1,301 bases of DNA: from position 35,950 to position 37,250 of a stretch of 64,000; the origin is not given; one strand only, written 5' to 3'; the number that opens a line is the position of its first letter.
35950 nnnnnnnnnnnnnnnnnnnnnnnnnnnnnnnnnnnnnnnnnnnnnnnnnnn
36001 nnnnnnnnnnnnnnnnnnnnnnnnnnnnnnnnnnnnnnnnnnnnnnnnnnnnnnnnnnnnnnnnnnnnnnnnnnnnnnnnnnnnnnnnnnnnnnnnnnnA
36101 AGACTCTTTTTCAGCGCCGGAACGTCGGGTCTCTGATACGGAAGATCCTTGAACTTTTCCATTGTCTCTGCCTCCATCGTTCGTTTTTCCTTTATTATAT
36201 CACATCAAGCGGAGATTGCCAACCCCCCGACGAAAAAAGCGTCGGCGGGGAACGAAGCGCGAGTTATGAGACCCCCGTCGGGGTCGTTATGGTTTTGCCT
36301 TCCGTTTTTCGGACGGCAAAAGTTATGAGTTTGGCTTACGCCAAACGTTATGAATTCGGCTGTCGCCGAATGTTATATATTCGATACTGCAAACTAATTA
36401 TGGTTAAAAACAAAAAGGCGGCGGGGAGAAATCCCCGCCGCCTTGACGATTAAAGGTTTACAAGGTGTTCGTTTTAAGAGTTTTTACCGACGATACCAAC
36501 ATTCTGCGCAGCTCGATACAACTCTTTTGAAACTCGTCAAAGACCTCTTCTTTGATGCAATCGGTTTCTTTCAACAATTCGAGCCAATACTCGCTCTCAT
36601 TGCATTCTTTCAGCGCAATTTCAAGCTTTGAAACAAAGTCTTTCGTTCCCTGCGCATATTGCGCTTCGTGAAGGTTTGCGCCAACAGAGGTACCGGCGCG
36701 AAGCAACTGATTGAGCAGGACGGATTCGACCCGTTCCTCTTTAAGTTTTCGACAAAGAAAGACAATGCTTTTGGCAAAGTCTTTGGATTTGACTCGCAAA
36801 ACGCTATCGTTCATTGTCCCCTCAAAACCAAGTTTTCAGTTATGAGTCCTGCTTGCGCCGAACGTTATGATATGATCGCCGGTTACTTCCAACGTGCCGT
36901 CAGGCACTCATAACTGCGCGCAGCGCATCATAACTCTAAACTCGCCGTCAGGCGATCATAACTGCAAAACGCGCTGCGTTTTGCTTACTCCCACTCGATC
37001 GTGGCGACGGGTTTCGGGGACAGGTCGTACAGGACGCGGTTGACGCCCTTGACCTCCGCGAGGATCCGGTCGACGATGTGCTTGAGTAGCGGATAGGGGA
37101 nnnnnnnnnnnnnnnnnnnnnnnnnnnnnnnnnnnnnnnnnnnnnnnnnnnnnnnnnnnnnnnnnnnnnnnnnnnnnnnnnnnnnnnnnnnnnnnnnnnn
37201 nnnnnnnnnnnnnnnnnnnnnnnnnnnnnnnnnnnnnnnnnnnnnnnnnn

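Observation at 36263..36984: Arrays C and D: inverted word/hairpin arrays bracket a low-GC four-helix-bundle gene cassette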

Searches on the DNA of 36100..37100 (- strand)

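Call 38: search_rna_families(source=window, start=36100, end=37100, threshold=evalue, max_evalue=10)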
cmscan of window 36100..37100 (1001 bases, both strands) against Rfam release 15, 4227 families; matches with E-value up to 10: 14.
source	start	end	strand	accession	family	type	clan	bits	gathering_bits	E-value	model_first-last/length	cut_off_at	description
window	36294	36447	+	RF02986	FuFi-1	Gene; sRNA;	-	25.5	59.6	0.0026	1-175/175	no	FuFi-1 RNA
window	36404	36532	-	RF00558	L20_leader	Cis-reg; leader;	-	22.3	58.7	0.093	1-127/127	no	Ribosomal protein L20 leader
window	36370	36451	+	RF02029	sraA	Gene; sRNA;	-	20.5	56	2.2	1-95/95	no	sraA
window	36926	36962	-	RF01334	CRISPR-DR21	Gene; CRISPR;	-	17.3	48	7.2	1-37/37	no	CRISPR RNA direct repeat element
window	36528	36562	-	RF00047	mir-2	Gene; miRNA;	-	16.1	45.5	5.7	1-72/72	no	mir-2 microRNA precursor family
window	36383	36442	+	RF01686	Acido-1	Gene; sRNA;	-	16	50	2.6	1-64/64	no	Acido-1 RNA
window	36415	36475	+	RF00043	Plasmid_R1162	Gene; antisense;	-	15.8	55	8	1-75/75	no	R1162-like plasmid antisense RNA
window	36399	36469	+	RF02031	tpke11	Gene; sRNA;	-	15.6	43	2.7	1-77/77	no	tpke11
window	36406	36468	-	RF02056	STnc390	Gene; sRNA;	-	15.5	50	3.2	1-60/60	no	Salmonella sRNA STnc390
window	36392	36488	+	RF00290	BaMV_CRE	Cis-reg;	-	14.6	100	2.9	1-140/140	no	Bamboo mosaic potexvirus (BaMV) cis-regulatory element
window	36419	36440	-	RF01773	rpsL_pseudo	Cis-reg; leader;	-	13.2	70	7.3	61-82/128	no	Pseudomonas rpsL leader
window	36165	36246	-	RF01276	sR53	Gene; snRNA; snoRNA; CD-box;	-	12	49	5.8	1-60/60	no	Small nucleolar RNA sR53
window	36694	36805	-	RF01497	ALIL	Cis-reg;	-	10.2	50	7.5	1-117/117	no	ALIL pseudoknot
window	36413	36478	-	RF02377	SurA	Gene; sRNA;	-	9.8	100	7.1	1-279/279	no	SurA sRNA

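Call 39: search_rna_families(sources=[L169, L179, L161, L144, L121, L090, L095], threshold=gathering)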
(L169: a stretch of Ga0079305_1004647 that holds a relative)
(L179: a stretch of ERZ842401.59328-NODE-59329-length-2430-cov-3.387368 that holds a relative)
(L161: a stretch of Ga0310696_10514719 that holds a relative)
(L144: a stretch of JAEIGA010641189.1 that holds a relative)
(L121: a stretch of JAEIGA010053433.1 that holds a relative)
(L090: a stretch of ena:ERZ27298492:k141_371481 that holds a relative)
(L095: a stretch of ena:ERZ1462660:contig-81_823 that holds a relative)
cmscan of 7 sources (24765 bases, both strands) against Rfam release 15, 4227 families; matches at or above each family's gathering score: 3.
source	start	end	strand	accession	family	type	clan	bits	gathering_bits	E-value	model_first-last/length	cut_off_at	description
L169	1665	1737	+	RF00005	tRNA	Gene; tRNA;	CL00001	57.2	29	3.9e-10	1-71/71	no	tRNA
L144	577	646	+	RF01706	Gut-1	Gene; sRNA;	-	52.8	50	5.4e-08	1-77/77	no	Gut-1 RNA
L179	330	403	+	RF00005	tRNA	Gene; tRNA;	CL00001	50.4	29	3e-08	1-71/71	no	tRNA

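Call 40: search_rna_families(source=L144, start=450, end=820, threshold=evalue, max_evalue=1, show_alignments=3)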
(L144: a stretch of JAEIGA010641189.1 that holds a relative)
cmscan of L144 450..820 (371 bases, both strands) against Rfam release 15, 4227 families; matches with E-value up to 1: 3.
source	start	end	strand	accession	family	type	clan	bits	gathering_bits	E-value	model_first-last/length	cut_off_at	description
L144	577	646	+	RF01706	Gut-1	Gene; sRNA;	-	52.8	50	8e-10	1-77/77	no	Gut-1 RNA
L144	670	752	-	RF01706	Gut-1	Gene; sRNA;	-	44.4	50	1.1e-07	1-77/77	no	Gut-1 RNA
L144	563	596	+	RF04336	Plastid-petD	Intron;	-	16.2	65.5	0.99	1-47/47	no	Plastid-petD group II-D5 intron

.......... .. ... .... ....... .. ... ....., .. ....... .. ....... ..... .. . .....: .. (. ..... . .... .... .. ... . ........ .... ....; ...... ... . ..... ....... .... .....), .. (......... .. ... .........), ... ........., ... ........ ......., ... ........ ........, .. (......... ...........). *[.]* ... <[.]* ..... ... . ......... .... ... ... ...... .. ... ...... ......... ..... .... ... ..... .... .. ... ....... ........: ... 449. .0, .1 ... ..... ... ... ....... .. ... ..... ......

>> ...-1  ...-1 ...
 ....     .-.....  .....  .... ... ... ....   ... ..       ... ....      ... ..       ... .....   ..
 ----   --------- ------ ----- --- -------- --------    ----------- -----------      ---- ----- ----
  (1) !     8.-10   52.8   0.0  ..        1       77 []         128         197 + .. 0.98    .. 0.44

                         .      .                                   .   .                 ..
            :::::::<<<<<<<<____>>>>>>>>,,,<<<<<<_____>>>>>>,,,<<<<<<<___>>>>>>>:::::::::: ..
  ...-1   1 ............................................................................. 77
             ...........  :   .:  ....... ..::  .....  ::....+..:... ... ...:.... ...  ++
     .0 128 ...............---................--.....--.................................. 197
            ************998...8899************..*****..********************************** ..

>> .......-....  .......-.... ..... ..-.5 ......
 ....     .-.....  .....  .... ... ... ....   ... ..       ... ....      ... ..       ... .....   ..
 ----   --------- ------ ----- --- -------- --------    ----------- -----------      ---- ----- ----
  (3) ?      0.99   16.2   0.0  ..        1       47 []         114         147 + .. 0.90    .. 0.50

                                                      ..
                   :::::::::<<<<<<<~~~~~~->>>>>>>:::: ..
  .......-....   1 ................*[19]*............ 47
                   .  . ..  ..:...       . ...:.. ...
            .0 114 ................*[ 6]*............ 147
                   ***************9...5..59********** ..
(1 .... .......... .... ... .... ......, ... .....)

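Call 96: build_rna_model(alignment_id=A1, structure=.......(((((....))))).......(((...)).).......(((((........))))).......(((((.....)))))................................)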
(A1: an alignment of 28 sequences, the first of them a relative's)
Model R1 built from alignment A1 (28 sequences, 117 columns); structure: as given.
model positions 103; base pairs 18; branch points 3; effective number of sequences 2.36; information 0.59 bits per position. Calibrated on 0.2 Mb of random sequence (short: E-values are rough).
structure used (alignment columns):
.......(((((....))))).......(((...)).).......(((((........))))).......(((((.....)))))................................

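Call 97: search_with_rna_model(model_id=R1, source=window, max_evalue=10, filters=off, show_alignments=4)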
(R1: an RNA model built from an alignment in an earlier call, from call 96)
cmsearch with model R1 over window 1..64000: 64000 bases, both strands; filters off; matches with E-value up to 10: 5.
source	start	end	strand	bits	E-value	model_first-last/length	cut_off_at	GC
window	36864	36962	-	71.3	9.8e-14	1-103/103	no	0.52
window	53587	53710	+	23.2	0.01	1-103/103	no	0.39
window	3071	3180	-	20.1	0.052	1-103/103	no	0.59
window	36263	36404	+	15.4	0.62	1-103/103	no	0.44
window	41739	41767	-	11.6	4.6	8-36/103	no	0.38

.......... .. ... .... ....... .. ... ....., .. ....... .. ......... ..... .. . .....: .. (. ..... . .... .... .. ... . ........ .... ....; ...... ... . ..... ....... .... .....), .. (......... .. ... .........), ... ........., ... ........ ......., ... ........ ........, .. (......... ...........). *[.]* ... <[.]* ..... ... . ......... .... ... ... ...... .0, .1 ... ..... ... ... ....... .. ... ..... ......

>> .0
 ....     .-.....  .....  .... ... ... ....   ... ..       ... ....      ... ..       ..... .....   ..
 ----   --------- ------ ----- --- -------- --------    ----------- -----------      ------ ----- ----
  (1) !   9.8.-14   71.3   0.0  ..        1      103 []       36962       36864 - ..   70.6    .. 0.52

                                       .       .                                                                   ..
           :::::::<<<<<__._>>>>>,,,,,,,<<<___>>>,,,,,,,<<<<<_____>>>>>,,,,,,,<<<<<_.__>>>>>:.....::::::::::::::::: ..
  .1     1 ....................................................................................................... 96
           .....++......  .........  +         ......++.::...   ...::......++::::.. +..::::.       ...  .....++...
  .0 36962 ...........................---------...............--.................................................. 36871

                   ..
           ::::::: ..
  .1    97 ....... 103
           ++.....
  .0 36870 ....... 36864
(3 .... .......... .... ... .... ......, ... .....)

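Call 100: search_with_rna_model(model_id=R1, sources=[L144, L431, L051, L052, L067, L070, L192, L225, L137, L150, L165, L117, L121, L112, L122, L102, L010], max_evalue=1)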
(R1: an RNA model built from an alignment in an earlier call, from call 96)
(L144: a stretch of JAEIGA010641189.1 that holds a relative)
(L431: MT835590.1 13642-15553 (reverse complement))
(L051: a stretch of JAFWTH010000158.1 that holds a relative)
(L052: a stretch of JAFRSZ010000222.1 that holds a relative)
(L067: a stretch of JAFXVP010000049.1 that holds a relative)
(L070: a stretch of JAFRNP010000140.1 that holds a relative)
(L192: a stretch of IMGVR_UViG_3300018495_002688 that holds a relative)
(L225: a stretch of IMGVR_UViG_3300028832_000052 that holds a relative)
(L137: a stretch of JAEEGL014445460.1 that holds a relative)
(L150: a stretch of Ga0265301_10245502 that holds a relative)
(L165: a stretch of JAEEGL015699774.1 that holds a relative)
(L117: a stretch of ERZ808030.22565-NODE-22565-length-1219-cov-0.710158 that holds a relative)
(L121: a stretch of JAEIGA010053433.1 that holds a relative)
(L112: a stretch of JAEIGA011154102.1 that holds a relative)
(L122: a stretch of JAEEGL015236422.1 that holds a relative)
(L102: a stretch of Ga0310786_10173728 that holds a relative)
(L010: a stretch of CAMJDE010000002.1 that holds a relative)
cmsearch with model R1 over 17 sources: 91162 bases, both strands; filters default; matches with E-value up to 1: 26.
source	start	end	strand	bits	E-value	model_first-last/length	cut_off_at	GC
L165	1329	1430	+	107.9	6e-22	1-103/103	no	0.49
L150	208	308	+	99.6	4.7e-20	1-103/103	no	0.45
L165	1516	1617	+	95.2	4.8e-19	1-103/103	no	0.5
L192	1377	1484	+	79.5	1.9e-15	1-103/103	no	0.41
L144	559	681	+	72.7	6.7e-14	1-103/103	no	0.42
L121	1765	1864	+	66.8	1.5e-12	1-103/103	no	0.39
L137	95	195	+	61.5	2.5e-11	1-103/103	no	0.51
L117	499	599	+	57.1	2.6e-10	1-103/103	no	0.43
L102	2088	2186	+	41.4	9.9e-07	1-103/103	no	0.42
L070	7814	7911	+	39.6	2.5e-06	1-103/103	no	0.44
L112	647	749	+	37.7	7e-06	1-103/103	no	0.45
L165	1365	1499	-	36.2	1.5e-05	1-103/103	no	0.46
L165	1573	1686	-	35.6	2.1e-05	1-103/103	no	0.46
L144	635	750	-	33.9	5e-05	1-103/103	no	0.4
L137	135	246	-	30.2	0.00036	1-103/103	no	0.51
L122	1916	2017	+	29.8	0.00044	1-103/103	no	0.37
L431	594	699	+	28.8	0.00077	1-103/103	no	0.31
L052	1580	1688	+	27.7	0.0013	1-103/103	no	0.46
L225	3741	3847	-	27.6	0.0014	1-103/103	no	0.57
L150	296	398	-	26.7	0.0023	1-103/103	no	0.36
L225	4255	4353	-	25.9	0.0035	1-103/103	no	0.54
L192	1443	1566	-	24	0.0094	1-103/103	no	0.34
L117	528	635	-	23.5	0.012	1-103/103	no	0.43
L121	1841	1924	-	23.3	0.014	1-103/103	no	0.35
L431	553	655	-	20.7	0.055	1-103/103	no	0.34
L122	2338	2432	-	16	0.63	1-103/103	no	0.32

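Call 101: search_rna_families(sources=[L431, L420, L159, L137, L167, L178, L133, L140, L141, L148, L151, L152, L177, L180, L052, L192, L225, L070, L051, L067], threshold=gathering)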
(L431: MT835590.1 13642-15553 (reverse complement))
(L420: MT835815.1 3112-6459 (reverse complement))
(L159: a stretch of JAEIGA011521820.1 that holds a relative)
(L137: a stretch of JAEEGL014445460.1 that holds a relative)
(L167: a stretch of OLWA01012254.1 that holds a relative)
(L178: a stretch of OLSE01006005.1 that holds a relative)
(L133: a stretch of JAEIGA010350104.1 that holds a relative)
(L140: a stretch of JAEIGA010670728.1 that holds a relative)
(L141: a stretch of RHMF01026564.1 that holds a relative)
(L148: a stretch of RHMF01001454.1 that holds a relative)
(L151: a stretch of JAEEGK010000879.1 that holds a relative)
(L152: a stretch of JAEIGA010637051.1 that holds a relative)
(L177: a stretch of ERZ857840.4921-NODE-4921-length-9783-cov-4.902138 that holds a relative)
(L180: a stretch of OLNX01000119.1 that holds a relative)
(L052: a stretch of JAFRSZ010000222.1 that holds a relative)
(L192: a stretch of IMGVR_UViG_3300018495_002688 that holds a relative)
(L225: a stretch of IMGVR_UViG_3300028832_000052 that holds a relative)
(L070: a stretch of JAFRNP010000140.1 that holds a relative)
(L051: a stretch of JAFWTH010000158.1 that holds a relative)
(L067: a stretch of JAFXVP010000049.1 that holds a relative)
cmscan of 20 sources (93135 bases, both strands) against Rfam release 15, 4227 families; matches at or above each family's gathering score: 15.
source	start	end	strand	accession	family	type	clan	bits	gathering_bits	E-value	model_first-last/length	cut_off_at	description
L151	2373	2445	-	RF00005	tRNA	Gene; tRNA;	CL00001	73.6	29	4.8e-14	1-71/71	no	tRNA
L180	3158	3230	-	RF00005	tRNA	Gene; tRNA;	CL00001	73.5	29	5.1e-14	1-71/71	no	tRNA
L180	3266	3339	-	RF00005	tRNA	Gene; tRNA;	CL00001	70.1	29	4.3e-13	1-71/71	no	tRNA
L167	1558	1630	+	RF00005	tRNA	Gene; tRNA;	CL00001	67.4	29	2.3e-12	1-71/71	no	tRNA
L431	569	641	+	RF01706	Gut-1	Gene; sRNA;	-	65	50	1.7e-10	1-77/77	no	Gut-1 RNA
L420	1175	1248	+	RF00005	tRNA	Gene; tRNA;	CL00001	63.6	29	2.6e-11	1-71/71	no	tRNA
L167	1666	1737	+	RF01706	Gut-1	Gene; sRNA;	-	61.3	50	1.5e-09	1-77/77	no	Gut-1 RNA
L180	1763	1833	+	RF01706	Gut-1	Gene; sRNA;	-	60.6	50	2.1e-09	1-77/77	no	Gut-1 RNA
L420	1286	1356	+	RF01706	Gut-1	Gene; sRNA;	-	59.1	50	5.1e-09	1-77/77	no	Gut-1 RNA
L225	4298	4379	-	RF01706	Gut-1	Gene; sRNA;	-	58.2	50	8.8e-09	1-77/77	no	Gut-1 RNA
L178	1274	1346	+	RF01706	Gut-1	Gene; sRNA;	-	55.8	50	3.6e-08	1-77/77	no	Gut-1 RNA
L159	30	100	+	RF01706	Gut-1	Gene; sRNA;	-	52.3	50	2.6e-07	1-77/77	no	Gut-1 RNA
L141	903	973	+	RF01706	Gut-1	Gene; sRNA;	-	51.8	50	3.7e-07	1-77/77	no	Gut-1 RNA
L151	36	118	-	RF01706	Gut-1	Gene; sRNA;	-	51.2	50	5e-07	1-77/77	no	Gut-1 RNA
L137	1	62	+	RF00005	tRNA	Gene; tRNA;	CL00001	46.9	29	1e-06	12-71/71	5'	tRNA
